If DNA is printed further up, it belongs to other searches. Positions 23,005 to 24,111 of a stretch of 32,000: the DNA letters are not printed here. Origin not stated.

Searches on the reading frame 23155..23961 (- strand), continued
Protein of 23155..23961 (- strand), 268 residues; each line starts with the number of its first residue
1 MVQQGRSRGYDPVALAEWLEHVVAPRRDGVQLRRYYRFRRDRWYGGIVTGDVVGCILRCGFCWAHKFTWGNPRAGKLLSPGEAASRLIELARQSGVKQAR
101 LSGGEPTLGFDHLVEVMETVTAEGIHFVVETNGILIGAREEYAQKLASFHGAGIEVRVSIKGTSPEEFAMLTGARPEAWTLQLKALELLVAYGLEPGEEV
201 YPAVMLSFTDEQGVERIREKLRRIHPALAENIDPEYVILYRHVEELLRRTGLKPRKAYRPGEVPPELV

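Call 17: find_related_loci(query=A1, collection=genome_contigs, flank=10000)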
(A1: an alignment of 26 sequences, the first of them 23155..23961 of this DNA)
Query A1 (268 aa) in genome_contigs; peptide patterns used: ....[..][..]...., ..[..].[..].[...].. (x = any residue, [..] = any of these).
356 stretches matched a pattern; 338 encode a relative of the query (tblastn E <= 1e-3); the best 80 are kept; 80 distinct loci.
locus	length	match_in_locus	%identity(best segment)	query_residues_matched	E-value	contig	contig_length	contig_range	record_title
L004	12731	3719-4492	68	7-264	2e-116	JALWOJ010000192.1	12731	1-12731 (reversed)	MAG: Acidilobaceae archaeon isolate M2_maxbin2_scaf2bin.140 M2_NODE_6327_length_12731_cov_2.588702, whole genome shotgun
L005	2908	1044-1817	69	8-268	2e-120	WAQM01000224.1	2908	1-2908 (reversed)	MAG: Pyrodictiaceae archaeon isolate S146_132_esom k151_845019, whole genome shotgun sequence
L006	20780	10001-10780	74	9-268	3e-114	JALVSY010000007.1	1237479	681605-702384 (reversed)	MAG: Pyrodictiaceae archaeon isolate M1_maxbin2_scaf2bin.012 M1_NODE_1_length_1237479_cov_161.761673, whole genome shotg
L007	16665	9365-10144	72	9-268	6e-114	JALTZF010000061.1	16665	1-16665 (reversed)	MAG: Pyrodictiaceae archaeon isolate S141_metabat2_scaf2bin.116 S141_NODE_2892_length_16665_cov_1.985548, whole genome s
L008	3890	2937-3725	73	6-268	2e-112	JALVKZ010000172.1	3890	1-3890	MAG: Pyrodictiaceae archaeon isolate A1_metabat2_scaf2bin.236 A1_NODE_31351_length_3890_cov_3.132873, whole genome shotg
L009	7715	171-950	65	9-268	3e-110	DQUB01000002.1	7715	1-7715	MAG TPA_asm: Pyrodictium sp. isolate SZUA-1443 k95_13652, whole genome shotgun sequence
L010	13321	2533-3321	68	6-268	3e-110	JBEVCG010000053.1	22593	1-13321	MAG: Thermoproteota archaeon isolate 2_1_SS_W3_F1_Bin023_Water NODE_581_length_22593_cov_6.146907, whole genome shotgun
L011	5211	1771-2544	61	10-268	8e-108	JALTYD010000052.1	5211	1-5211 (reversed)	MAG: Pyrodictiaceae archaeon isolate S141_metabat2_scaf2bin.024 S141_NODE_18656_length_5211_cov_1.685090, whole genome s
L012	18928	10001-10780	56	5-268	5e-102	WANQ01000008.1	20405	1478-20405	MAG: Pyrodictiaceae archaeon isolate S141_63_esom k151_147956, whole genome shotgun sequence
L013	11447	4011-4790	59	9-268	1e-100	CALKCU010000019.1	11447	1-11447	MAG: uncultured Sulfolobales archaeon isolate S1_Bin_METABAT__331_1 genome assembly, contig: c_000000887486, whole genom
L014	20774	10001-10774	57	11-268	8e-101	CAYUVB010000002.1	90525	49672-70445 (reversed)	MAG TPA_asm: uncultured Desulfurococcales archaeon isolate binchicken_co6_386 genome assembly, contig: NODE_74_length_90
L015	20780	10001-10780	57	9-268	3e-97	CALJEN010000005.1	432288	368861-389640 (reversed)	MAG: uncultured Sulfolobales archaeon isolate S1_Bin_METABAT__364_1 genome assembly, contig: c_000001199942, whole genom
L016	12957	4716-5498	58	7-268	2e-96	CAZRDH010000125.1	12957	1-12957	MAG TPA_asm: uncultured Desulfurococcaceae archaeon isolate binchicken_co219_361 genome assembly, contig: k141_201394, w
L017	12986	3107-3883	66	7-268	2e-96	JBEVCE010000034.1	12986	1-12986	MAG: Pyrodictiaceae archaeon isolate 2_1_SS_W3_F1_Bin025_Water NODE_1743_length_12986_cov_9.035883, whole genome shotgun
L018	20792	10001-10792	55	8-268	3e-96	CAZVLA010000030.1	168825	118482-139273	MAG TPA_asm: uncultured Desulfurococcaceae archaeon isolate binchicken_co219_376 genome assembly, contig: k141_552759, w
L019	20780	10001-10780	55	9-268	4e-96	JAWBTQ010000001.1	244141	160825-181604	MAG: Sulfolobales archaeon isolate JZ-1_201709_bins_45 JZ-1_201709_bins_45_scaffold_1, whole genome shotgun sequence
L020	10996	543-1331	54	6-268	1e-95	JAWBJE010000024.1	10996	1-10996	MAG: Sulfolobales archaeon isolate GMQS_201709_bins_9 GMQS_201709_bins_9_scaffold_24, whole genome shotgun sequence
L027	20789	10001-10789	53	6-268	7e-91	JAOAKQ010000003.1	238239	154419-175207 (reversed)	MAG: Sulfolobales archaeon isolate SKW88 NODE_3_length_238239_cov_183.150485, whole genome shotgun sequence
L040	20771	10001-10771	50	9-268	2e-80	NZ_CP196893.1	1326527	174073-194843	Thermogladius sp. 4427co chromosome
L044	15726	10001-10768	50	10-268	1e-79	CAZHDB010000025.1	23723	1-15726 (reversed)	MAG TPA_asm: uncultured Desulfurococcaceae archaeon isolate binchicken_co184_125 genome assembly, contig: NODE_3365_leng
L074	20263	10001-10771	48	9-268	7e-76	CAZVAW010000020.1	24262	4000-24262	MAG TPA_asm: uncultured Desulfurococcaceae archaeon isolate SRP141559_co1_79 genome assembly, contig: NODE_903_length_24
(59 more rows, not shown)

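Call 38: find_related_loci(query=A3, collection=metagenome_contigs, flank=5000)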
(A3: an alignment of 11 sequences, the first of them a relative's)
Query A3 (307 aa) in metagenome_contigs; peptide patterns used: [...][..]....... (x = any residue, [..] = any of these).
72 stretches matched a pattern; 59 encode a relative of the query (tblastn E <= 1e-3); 59 distinct loci.
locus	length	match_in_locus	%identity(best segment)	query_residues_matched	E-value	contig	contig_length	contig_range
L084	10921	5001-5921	100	1-307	0e+0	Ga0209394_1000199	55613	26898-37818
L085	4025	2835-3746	62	3-307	2e-124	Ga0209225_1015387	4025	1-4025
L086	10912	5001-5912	61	3-307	2e-120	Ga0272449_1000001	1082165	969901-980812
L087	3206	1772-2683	60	3-307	5e-123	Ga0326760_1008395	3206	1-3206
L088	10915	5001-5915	60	2-307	3e-117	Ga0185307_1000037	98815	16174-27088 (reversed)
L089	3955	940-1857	53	3-307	5e-111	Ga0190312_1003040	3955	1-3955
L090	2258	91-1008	51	3-307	3e-113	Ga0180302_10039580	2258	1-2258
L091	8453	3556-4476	51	2-307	5e-106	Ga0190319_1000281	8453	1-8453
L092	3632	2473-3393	51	2-307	2e-106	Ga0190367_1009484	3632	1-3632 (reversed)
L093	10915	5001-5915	61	2-307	2e-119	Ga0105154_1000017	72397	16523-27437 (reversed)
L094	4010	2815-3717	50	8-307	7e-105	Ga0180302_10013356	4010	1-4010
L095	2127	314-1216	51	8-307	1e-108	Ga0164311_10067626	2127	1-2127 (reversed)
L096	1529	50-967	51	3-307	1e-110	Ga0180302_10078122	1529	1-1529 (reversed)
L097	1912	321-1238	50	3-307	2e-107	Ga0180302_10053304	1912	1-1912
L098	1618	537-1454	49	3-307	3e-106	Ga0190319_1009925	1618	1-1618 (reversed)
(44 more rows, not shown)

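Call 39: predict_structure(alignment_id=A1)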
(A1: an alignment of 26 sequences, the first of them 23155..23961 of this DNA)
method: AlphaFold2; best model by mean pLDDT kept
length: 268 residues; sequences in the alignment: 26
mean_pLDDT: 93.6   pTM: 0.91
mean pLDDT of the five models: 93.6, 93.2, 92.8, 91.4, 90.7
residues with pLDDT >= 90: 231; 70-90: 28; 50-70: 3; < 50: 6
segments of 3 or more residues with pLDDT < 50: 1-6
pLDDT, mean of each block of 10 residues (from residue 1): 56 96 96 96 88 93 77 92 98 97 94 98 98 98 98 98 97 97 99 98 97 98 98 94 94 95 84
secondary structure, 60 per line:
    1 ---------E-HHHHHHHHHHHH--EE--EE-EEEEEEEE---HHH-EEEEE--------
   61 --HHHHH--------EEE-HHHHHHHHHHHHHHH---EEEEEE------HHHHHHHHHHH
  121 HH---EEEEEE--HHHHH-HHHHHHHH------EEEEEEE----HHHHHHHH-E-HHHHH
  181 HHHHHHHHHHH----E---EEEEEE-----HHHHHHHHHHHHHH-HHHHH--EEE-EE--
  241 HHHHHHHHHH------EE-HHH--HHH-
elements in order: H12-23 E33-40 E48-52 H63-67 E76-78 H80-94 E98-103 H110-122 E126-131 H134-138 H140-147 E154-160 H165-172 H176-191 E200-205 H211-224 H226-230 E233-235 H241-250

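Call 42: fold_search(model_id=the predicted structure, library=pdb)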
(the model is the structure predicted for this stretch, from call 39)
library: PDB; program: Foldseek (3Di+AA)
matches with E <= 10: 1142; with E <= 0.001: 42
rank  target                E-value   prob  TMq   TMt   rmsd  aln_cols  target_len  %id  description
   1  7vob                  2.0e-07  1.00  0.54  0.45   5.8       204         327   20  The crystal structure of a Radical SAM Enzyme BlsE involved in the Biosynthesis of Blasticidin S (released 2022-05-04)
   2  3cb8_A                3.5e-07  1.00  0.63  0.69   3.8       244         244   18  4Fe-4S-Pyruvate formate-lyase activating enzyme in complex with AdoMet and a peptide substrate (released 2008-10-28)
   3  3c8f                  5.4e-07  1.00  0.61  0.66   7.2       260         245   17  4Fe-4S-Pyruvate formate-lyase Activating Enzyme with partially disordered AdoMet (released 2008-10-28)
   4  8fo0                  1.6e-06  1.00  0.61  0.66   4.2       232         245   18  The structure of a crystallizable variant of E. coli pyruvate formate-lyase activating enzyme bound to a partially cleav (released 2023-05-24)
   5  7tol                  8.3e-06  1.00  0.52  0.30  13.5       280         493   15  X-ray crystal structure of glycerol dibiphytanyl glycerol tetraether - macrocyclic archaeol synthase (GDGT-MAS) from Met (released 2022-08-31)
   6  6djt                  2.2e-05  1.00  0.51  0.47  11.6       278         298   15  Structure of TYW1 with a lysine-pyruvate adduct bound (released 2018-06-13)
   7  5tgs_B                2.4e-05  1.00  0.50  0.56   4.5       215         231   14  Crystal Structure of QueE from Bacillus subtilis with methionine bound (released 2017-01-18)
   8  9dfu                  2.8e-05  1.00  0.52  0.50   4.2       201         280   15  X-ray crystal structure of the second Viperin-like enzyme from T. virens variant F40H with bound CTP and SAM (released 2025-02-19)
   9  9c19_B                3.0e-05  1.00  0.51  0.46   4.0       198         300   14  Structure of human LIAS (released 2025-07-09)
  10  9dfw_A                3.2e-05  1.00  0.47  0.45   4.7       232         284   15  X-ray crystal structure of an engineered Viperin-like enzyme from T. virens with bound CTP and SAM (released 2025-02-12)
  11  8ai6_A                3.4e-05  1.00  0.47  0.40   4.4       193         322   12  Crystal structure of radical SAM epimerase EpeE D210A mutant from Bacillus subtilis with [4Fe-4S] clusters, S-adenosyl (released 2024-01-10)
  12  8tsk_B                3.6e-05  1.00  0.57  0.53   4.1       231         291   15  Structure of human LIAS in the presence of 5'-deoxyadenosine and octanoyl-modified peptide (released 2025-06-11)
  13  8ai3_B                3.6e-05  1.00  0.51  0.43   4.3       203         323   13  Crystal structure of radical SAM epimerase EpeE C223A mutant from Bacillus subtilis with [4Fe-4S] clusters and S-adeno (released 2024-01-10)
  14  9dfw_B                4.7e-05  1.00  0.45  0.41   5.5       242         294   15  X-ray crystal structure of an engineered Viperin-like enzyme from T. virens with bound CTP and SAM (released 2025-02-12)
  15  8tsk_A                5.0e-05  1.00  0.55  0.52   4.1       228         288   14  Structure of human LIAS in the presence of 5'-deoxyadenosine and octanoyl-modified peptide (released 2025-06-11)
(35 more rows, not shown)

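Call 60: search_protein_representatives(alignment_id=A1)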
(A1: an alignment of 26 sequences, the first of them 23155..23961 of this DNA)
Query: 26 sequences, 263 profile positions. Proteins with E-value up to 0.001 (for the whole library): 6237; up to 1e-10: 520; up to 1e-30: 139. The best 150 are listed.
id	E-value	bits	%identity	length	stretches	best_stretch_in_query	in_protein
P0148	5.9e-88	311.0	-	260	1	4-256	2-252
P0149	2.8e-82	292.4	-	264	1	5-255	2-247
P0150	5.7e-81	288.1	-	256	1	5-261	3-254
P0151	1.1e-80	287.2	-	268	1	5-261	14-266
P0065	7.0e-78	278.0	-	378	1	77-263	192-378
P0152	9.9e-76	270.9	-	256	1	4-251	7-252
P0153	1.2e-74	267.3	-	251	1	4-263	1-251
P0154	8.0e-73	261.4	-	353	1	26-229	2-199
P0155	8.8e-73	261.3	-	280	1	3-253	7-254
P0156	1.2e-72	260.8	-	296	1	4-210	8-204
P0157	2.0e-71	256.8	-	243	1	4-251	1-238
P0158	7.0e-70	251.8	-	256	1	4-257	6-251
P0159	7.3e-68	245.1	-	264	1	5-256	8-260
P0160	2.8e-67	243.2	-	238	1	3-255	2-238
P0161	1.1e-66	241.3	-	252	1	4-247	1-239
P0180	6.3e-56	206.0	-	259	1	6-247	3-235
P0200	1.6e-47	178.5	-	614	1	5-246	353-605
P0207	1.8e-46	175.0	-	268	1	3-247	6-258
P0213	6.9e-44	166.5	-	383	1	3-154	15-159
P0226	3.0e-40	154.6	-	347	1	4-247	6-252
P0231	8.7e-40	153.1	-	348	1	5-199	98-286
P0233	2.0e-39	151.9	-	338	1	5-247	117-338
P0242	5.5e-38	147.2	-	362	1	3-230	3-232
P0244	7.1e-38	146.8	-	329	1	5-253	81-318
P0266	1.5e-34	135.9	-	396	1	23-217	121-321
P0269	4.7e-34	134.3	-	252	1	5-254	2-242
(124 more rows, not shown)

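Call 62: search_protein_families(library=padloc, proteins=[window:23155-23961:-, P0200, P0231, P0233, P0244, P0266], max_evalue=0.01)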
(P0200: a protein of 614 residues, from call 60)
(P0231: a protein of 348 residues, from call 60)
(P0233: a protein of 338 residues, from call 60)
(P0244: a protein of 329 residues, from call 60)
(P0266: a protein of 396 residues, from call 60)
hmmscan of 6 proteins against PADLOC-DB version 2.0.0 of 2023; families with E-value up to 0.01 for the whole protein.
window:23155-23961:- (268 aa): 2 families
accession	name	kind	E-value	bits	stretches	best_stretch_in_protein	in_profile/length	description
PDLC02903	pVip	-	1.3e-07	29.4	1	55-145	10-92/257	Viperins not associated with kinases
PDLC02904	pVip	-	1.8e-07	29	1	55-139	13-93/262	Viperins associated with kinases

P0200 (614 aa): 7 families
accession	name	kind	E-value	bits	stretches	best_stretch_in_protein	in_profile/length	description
PDLC05050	PDC-S60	-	5.4e-52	175.2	1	10-220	3-208/906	-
PDLC02903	pVip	-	1.6e-07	29.1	1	410-514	10-97/257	Viperins not associated with kinases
PDLC02421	Aga_TIR-PNTD1-PNTD2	-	1.5e-06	25.6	1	221-316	44-136/430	Class I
PDLC02403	Aga_TIR-PNTD1-PNTD2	-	3e-06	24.6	1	221-315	43-134/443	Class I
PDLC02416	Aga_REase-TIR-PNTD1-PNTD2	-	1.8e-05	21.6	1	236-315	211-281/572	Class I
PDLC02904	pVip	-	3e-05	21.7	1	410-498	13-90/262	Viperins associated with kinases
PDLC02400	Aga_TIR-PNTD1-PNTD2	-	0.0028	14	1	239-314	246-317/639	Class I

P0231 (348 aa): 0 families

P0233 (338 aa): 2 families
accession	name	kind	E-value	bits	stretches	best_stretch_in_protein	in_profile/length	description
PDLC02903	pVip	-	3.7e-06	24.6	1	157-241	9-83/257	Viperins not associated with kinases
PDLC02904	pVip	-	6.1e-06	23.9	1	157-239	12-88/262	Viperins associated with kinases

P0244 (329 aa): 1 family
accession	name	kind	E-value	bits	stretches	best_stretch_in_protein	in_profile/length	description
PDLC02903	pVip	-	0.00018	19.1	1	121-213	9-88/257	Viperins not associated with kinases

P0266 (396 aa): 1 family
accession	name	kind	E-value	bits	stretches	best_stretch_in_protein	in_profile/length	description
PDLC02904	pVip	-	0.0052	14.3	1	145-210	13-72/262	Viperins associated with kinases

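Call 63: search_protein_families(library=pfam, proteins=[P0200, P0231, P0233, P0244, P0266, P0154, P0213, P0226, P0242], max_evalue=0.01)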
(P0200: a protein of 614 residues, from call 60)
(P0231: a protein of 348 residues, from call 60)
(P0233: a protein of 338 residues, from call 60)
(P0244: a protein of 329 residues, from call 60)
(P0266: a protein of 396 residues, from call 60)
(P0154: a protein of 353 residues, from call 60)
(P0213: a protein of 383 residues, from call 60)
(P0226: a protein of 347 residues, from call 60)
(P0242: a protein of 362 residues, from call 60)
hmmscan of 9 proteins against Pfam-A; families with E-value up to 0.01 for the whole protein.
P0200 (614 aa): 5 families
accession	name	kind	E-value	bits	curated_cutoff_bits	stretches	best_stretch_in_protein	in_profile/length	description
PF04055.27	Radical_SAM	-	4.9e-20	72.8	29.5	1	408-572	5-161/166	Radical SAM superfamily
PF13676.11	TIR_2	-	1.9e-17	64.3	28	1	184-308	1-121/122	TIR domain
PF13353.11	Fer4_12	-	4e-06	27.6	22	1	407-511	12-110/137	4Fe-4S single cluster domain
PF13271.11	DUF4062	-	0.00036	21.1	24.7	0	13-106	1-82/82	Domain of unknown function (DUF4062)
PF01582.25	TIR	-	0.0096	16.2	21.3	0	196-285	18-102/179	TIR domain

P0231 (348 aa): 2 families
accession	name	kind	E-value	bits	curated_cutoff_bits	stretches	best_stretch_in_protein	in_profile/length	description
PF04055.27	Radical_SAM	-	9.4e-12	45.8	29.5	1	139-278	5-143/166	Radical SAM superfamily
PF13353.11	Fer4_12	-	5e-05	24.1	22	1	129-220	3-93/137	4Fe-4S single cluster domain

P0233 (338 aa): 3 families
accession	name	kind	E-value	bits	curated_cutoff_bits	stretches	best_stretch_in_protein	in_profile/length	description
PF04055.27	Radical_SAM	-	1.4e-14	55.1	29.5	1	155-296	4-151/166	Radical SAM superfamily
PF04219.17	DUF413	-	4.9e-10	39.7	25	1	36-98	19-81/90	Protein of unknown function, DUF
PF13353.11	Fer4_12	-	1.3e-06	29.2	22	1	156-244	13-99/137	4Fe-4S single cluster domain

P0244 (329 aa): 1 family
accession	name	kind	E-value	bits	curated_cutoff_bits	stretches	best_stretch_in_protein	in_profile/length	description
PF04055.27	Radical_SAM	-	1.3e-11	45.3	29.5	1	120-259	5-142/166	Radical SAM superfamily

P0266 (396 aa): 2 families
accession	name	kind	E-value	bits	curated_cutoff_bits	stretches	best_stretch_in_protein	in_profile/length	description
PF04055.27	Radical_SAM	-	2.5e-13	51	29.5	1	142-319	4-165/166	Radical SAM superfamily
PF13353.11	Fer4_12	-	2.1e-05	25.3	22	1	143-209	13-76/137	4Fe-4S single cluster domain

P0154 (353 aa): 2 families
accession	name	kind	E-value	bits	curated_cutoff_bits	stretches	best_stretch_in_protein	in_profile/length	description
PF04055.27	Radical_SAM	-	1.2e-19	71.6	29.5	1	24-161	5-143/166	Radical SAM superfamily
PF13353.11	Fer4_12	-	0.0016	19.2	22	1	23-108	12-97/137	4Fe-4S single cluster domain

P0213 (383 aa): 3 families
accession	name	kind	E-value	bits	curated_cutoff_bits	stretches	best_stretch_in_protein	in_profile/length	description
PF04055.27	Radical_SAM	-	1.4e-08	35.6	29.5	1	56-149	5-98/166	Radical SAM superfamily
PF02899.23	Phage_int_SAM_1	-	1.5e-05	25.6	22.3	1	263-311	35-81/83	Phage integrase, N-terminal SAM-like domain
PF24624.1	Int_N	-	0.0062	17.7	27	0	271-311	43-83/100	Phage integrase, N-terminal domain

P0226 (347 aa): 1 family
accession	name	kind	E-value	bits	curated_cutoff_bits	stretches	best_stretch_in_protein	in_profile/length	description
PF04055.27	Radical_SAM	-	2.2e-15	57.7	29.5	1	46-194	5-143/166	Radical SAM superfamily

P0242 (362 aa): 2 families
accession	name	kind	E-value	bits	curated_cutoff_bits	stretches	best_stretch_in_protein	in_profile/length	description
PF04055.27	Radical_SAM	-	1.3e-12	48.7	29.5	1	43-194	4-143/166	Radical SAM superfamily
PF13353.11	Fer4_12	-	0.0071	17.1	22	0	44-119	13-80/137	4Fe-4S single cluster domain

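Call 64: search_protein_families(library=ncbifam, proteins=[P0231, P0233, P0244, P0266, P0200, P0148, P0180], max_evalue=1e-8)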
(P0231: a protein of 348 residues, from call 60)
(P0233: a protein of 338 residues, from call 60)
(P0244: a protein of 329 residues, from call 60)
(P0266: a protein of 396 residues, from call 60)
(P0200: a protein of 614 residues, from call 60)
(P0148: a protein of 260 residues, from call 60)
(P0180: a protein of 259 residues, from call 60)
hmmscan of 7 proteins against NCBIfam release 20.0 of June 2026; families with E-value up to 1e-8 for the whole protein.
P0231 (348 aa): 1 family
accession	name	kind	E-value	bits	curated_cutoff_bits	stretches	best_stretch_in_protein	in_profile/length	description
TIGR02493.1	PFLA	equivalog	7.8e-10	38.5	231.75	1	127-276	11-160/235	pyruvate formate-lyase-activating protein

P0233 (338 aa): 3 families
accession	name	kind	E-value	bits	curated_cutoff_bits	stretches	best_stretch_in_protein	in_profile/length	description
TIGR02666.1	moaA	equivalog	3.3e-10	39.5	284.05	1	158-298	20-167/336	GTP 3',8-cyclase MoaA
NF001199.0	PRK00164.2-1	equivalog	2.2e-09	36.9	231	1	156-287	20-148/308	GTP 3',8-cyclase MoaA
TIGR02668.1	moaA_archaeal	equivalog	3.3e-09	36.2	325.25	0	156-256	18-114/303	GTP 3',8-cyclase MoaA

P0244 (329 aa): 0 families

P0266 (396 aa): 0 families

P0200 (614 aa): 7 families
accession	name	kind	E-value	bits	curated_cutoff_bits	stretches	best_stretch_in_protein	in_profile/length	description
NF001199.0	PRK00164.2-1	equivalog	1.4e-11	44.1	231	1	410-532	22-131/308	GTP 3',8-cyclase MoaA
TIGR02668.1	moaA_archaeal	equivalog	1.4e-10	40.7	325.25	1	410-531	20-128/303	GTP 3',8-cyclase MoaA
TIGR02666.1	moaA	equivalog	3.4e-10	39.4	284.05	1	410-528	20-131/336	GTP 3',8-cyclase MoaA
NF045646.2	rSAM_Se_TrsS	equivalog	1.1e-09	37.4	490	1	410-508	96-185/441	radical SAM (seleno)protein TrsS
TIGR04251.1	SCM_rSAM_ScmF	equivalog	1.6e-09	37.6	400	1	409-525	13-119/353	SynChlorMet cassette radical SAM/SPASM protein ScmF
NF045702.1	rSAM_GDGT_ether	equivalog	3e-09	36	450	1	410-535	96-214/486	tetraether lipid synthase Tes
NF050035.1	rSAM_WgK_link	exception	6.4e-09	35.3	650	0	409-532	18-129/367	radical SAM/SPASM peptide maturase WgkB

P0148 (260 aa): 6 families
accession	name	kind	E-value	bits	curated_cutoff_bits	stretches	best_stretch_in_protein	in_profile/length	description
NF045646.2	rSAM_Se_TrsS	equivalog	1.1e-11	44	490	1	48-191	96-229/441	radical SAM (seleno)protein TrsS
TIGR04251.1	SCM_rSAM_ScmF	equivalog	7.5e-11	42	400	1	47-202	13-157/353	SynChlorMet cassette radical SAM/SPASM protein ScmF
NF045574.1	sacti_mat_StsB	exception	1.9e-10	40.2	625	1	45-216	103-260/466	StsB family radical SAM/SPASM domain sactipeptide maturase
TIGR02666.1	moaA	equivalog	3.1e-10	39.6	284.05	1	48-211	20-179/336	GTP 3',8-cyclase MoaA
TIGR02668.1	moaA_archaeal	equivalog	3.2e-10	39.5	325.25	1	48-216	20-177/303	GTP 3',8-cyclase MoaA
TIGR03962.1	mycofact_rSAM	equivalog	1.4e-09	37.6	265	1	47-210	21-168/339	mycofactocin radical SAM maturase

P0180 (259 aa): 2 families
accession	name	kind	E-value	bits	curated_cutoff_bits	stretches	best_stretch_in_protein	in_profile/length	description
TIGR04251.1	SCM_rSAM_ScmF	equivalog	7e-10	38.8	400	1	43-183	12-148/353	SynChlorMet cassette radical SAM/SPASM protein ScmF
TIGR02666.1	moaA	equivalog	2.7e-09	36.5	284.05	1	45-161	20-136/336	GTP 3',8-cyclase MoaA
